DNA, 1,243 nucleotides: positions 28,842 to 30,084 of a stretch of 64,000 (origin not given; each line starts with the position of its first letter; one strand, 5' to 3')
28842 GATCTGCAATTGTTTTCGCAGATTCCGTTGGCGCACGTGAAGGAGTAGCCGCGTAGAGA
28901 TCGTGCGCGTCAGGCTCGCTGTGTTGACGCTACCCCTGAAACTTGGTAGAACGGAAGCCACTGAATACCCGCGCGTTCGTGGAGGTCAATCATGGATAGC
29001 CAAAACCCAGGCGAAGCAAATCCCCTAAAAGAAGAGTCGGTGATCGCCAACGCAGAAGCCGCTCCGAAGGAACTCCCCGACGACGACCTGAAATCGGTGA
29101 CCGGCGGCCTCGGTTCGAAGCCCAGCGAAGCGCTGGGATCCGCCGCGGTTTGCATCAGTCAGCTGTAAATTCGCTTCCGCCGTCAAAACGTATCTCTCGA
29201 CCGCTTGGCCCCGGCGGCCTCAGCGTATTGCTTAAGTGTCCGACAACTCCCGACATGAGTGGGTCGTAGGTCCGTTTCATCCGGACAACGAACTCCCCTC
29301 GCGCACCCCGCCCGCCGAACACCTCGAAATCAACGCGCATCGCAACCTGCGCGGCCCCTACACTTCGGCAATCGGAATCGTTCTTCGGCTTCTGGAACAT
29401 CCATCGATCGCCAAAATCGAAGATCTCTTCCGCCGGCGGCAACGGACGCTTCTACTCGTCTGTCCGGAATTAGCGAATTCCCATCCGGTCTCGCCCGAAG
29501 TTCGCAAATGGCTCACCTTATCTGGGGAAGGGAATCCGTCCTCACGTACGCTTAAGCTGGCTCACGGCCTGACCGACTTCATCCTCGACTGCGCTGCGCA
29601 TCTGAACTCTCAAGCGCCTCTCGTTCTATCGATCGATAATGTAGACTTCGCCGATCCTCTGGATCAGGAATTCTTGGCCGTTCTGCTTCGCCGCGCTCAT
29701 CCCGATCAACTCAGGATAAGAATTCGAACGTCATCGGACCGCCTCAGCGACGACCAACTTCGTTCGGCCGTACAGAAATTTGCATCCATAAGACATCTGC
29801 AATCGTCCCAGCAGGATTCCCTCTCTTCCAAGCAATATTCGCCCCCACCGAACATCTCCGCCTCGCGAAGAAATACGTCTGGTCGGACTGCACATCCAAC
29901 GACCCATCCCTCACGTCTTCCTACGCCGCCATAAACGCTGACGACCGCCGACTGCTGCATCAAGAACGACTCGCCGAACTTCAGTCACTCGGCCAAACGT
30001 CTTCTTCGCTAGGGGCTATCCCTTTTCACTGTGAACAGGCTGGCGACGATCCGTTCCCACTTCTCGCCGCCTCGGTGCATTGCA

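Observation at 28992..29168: Unannotated 58-aa ORF (peptide A) with strong SD, hidden under a longer antisense ORF in the track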

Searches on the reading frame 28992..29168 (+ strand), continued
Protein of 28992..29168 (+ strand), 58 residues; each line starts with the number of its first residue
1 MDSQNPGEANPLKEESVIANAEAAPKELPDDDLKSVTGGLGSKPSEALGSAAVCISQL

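Call 89: search_protein_families(library=pfam, proteins=[L001:9901-10206:-], max_evalue=1)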
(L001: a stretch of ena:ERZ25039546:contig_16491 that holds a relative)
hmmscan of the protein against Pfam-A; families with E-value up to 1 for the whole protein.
L001:9901-10206:- (102 aa): 0 families

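Call 91: find_encoding_contigs(protein=window:28992-29168:+, flank=5000, max_places=2)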
Protein window:28992-29168:+ (58 aa): 2 contigs read that carry it; 2 places shown.
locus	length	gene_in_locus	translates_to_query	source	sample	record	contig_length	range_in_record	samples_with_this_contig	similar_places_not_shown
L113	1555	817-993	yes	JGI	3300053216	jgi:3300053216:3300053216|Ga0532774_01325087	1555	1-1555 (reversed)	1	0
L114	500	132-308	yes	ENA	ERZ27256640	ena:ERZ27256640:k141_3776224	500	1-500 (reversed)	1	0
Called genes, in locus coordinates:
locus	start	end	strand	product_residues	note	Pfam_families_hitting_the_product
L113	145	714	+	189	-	-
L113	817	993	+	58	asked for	-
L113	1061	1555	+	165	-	?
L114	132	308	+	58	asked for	-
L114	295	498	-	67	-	?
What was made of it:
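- The identical peptide occurs on other contigs (call 91).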

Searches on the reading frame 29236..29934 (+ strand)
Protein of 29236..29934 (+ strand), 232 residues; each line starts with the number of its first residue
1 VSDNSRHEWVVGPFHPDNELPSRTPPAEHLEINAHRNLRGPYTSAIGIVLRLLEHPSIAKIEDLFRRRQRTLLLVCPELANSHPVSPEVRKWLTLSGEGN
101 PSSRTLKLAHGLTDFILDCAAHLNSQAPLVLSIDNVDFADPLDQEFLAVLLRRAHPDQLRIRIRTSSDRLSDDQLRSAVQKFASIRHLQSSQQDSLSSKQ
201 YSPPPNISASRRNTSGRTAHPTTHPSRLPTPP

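Call 5: search_protein_families(library=pfam, proteins=[window:29236-29934:+], max_evalue=0.1)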
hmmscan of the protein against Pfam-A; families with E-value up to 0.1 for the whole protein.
window:29236-29934:+ (232 aa): 1 family
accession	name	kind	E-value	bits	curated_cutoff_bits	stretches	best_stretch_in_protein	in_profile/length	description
PF13191.12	AAA_16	-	0.0013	19.7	32.6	1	74-156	103-161/167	AAA ATPase domain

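Call 6: search_protein_families(library=ncbifam, proteins=[window:29236-29934:+], max_evalue=0.1)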
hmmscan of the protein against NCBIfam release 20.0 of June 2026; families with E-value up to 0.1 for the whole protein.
window:29236-29934:+ (232 aa): 1 family
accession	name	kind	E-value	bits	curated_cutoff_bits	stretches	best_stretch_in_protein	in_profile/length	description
TIGR03903.1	TOMM_kin_cyc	equivalog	0.00026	18.9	705.75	1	85-200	590-705/1267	TOMM system kinase/cyclase fusion protein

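Call 54: predict_structure(alignment_id=A3)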
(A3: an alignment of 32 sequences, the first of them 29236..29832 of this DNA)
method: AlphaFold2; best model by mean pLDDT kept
length: 199 residues; sequences in the alignment: 32
mean_pLDDT: 88.1   pTM: 0.85
mean pLDDT of the five models: 88.1, 87.9, 87.3, 86.3, 86.2
residues with pLDDT >= 90: 143; 70-90: 29; 50-70: 25; < 50: 2
segments of 3 or more residues with pLDDT < 50: none
pLDDT, mean of each block of 10 residues (from residue 1): 81 71 66 91 95 91 91 94 92 80 92 97 90 96 97 96 95 96 90 55
secondary structure, 60 per line:
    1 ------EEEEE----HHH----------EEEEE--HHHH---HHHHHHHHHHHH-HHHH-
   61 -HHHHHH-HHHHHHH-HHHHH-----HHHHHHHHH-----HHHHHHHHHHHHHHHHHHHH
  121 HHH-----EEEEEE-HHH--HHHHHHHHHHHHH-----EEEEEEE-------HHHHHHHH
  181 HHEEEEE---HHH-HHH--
elements in order: E7-11 E29-33 H36-39 H43-54 H56-59 H62-67 H69-75 H77-81 H87-95 H101-123 E129-134 H141-153 E159-165 H173-182 E183-187

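Call 56: fold_search(model_id=the predicted structure, library=pdb)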
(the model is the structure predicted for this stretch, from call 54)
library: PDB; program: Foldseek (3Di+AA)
matches with E <= 10: 1243; with E <= 0.001: 0
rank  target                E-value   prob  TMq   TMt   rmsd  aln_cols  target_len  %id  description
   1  9dx4_D                2.8e-03  0.92  0.26  0.18  16.1       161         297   17  EcRuvB T102R mutant (released 2026-01-21)
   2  9i3i_B                5.8e-03  0.99  0.44  0.32   6.7       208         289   12  Cryo-EM structure of the MCM-ORC (MO) complex featuring an ORC2 regulatory domain involved in cell cycle regulation of (released 2025-06-25)
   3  9dx5_D                5.8e-03  0.85  0.26  0.20  16.0       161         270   17  EcRuvB T102R hexamer assembly (released 2026-01-21)
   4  8vat_B                6.2e-03  0.87  0.27  0.16  11.3       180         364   13  Structure of the E. coli clamp loader bound to the beta clamp in a Open-RNAp/t conformation (released 2024-03-27)
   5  8uii_C                6.5e-03  0.99  0.34  0.22  10.7       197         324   11  Cryo-EM map of human clamp-clamp loader ATAD5-RFC-closed PCNA complex in intermediate state 1 (released 2024-05-29)
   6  8dr0_C                8.3e-03  1.00  0.40  0.26   5.5       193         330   11  Closed state of RFC:PCNA bound to a 3' ss/dsDNA junction (released 2022-08-24)
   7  7jk5_B                8.8e-03  0.98  0.38  0.42   8.4       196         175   14  Structure of Drosophila ORC bound to DNA (released 2020-09-09)
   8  9dx4_C                8.8e-03  0.77  0.26  0.18  16.1       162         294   18  EcRuvB T102R mutant (released 2026-01-21)
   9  9dx4_B                9.4e-03  0.80  0.26  0.18  16.1       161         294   17  EcRuvB T102R mutant (released 2026-01-21)
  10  8bob_C                1.1e-02  1.00  0.49  0.26   5.3       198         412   11  Structural basis for negative regulation of the maltose system (released 2023-10-18)
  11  2chg_B                1.3e-02  0.96  0.27  0.25  12.6       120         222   11  Replication Factor C domains 1 and 2 (released 2006-06-06)
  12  8fnu_A                1.3e-02  0.66  0.31  0.12   9.6       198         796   14  Structure of RdrA from Streptococcus suis RADAR defense system (released 2023-02-01)
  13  9dx5_F                1.3e-02  0.75  0.26  0.20  16.0       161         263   17  EcRuvB T102R hexamer assembly (released 2026-01-21)
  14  7tib_C                1.4e-02  0.99  0.39  0.25   6.4       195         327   12  Structure of the yeast clamp loader (Replication Factor C RFC) bound to the open sliding clamp (Proliferating Cell Nuc (released 2022-02-16)
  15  6p74                  1.4e-02  0.66  0.31  0.15  15.7       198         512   18  OLD nuclease from Thermus Scotoductus (released 2020-01-29)
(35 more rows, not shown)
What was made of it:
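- On RRNPP quorum-sensing pairs: The N-terminal domain is an alpha/beta AAA+-like fold (calls 54, 56).
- On AAA_16 / STAND NTPases (PF13191): All have E above 1e-3 (call 56).
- Closest known: STAND/AAA_16 plus TPR signalling proteins. Same: MalT is the best structural match of the N-terminal domain by TM-score (call 56).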
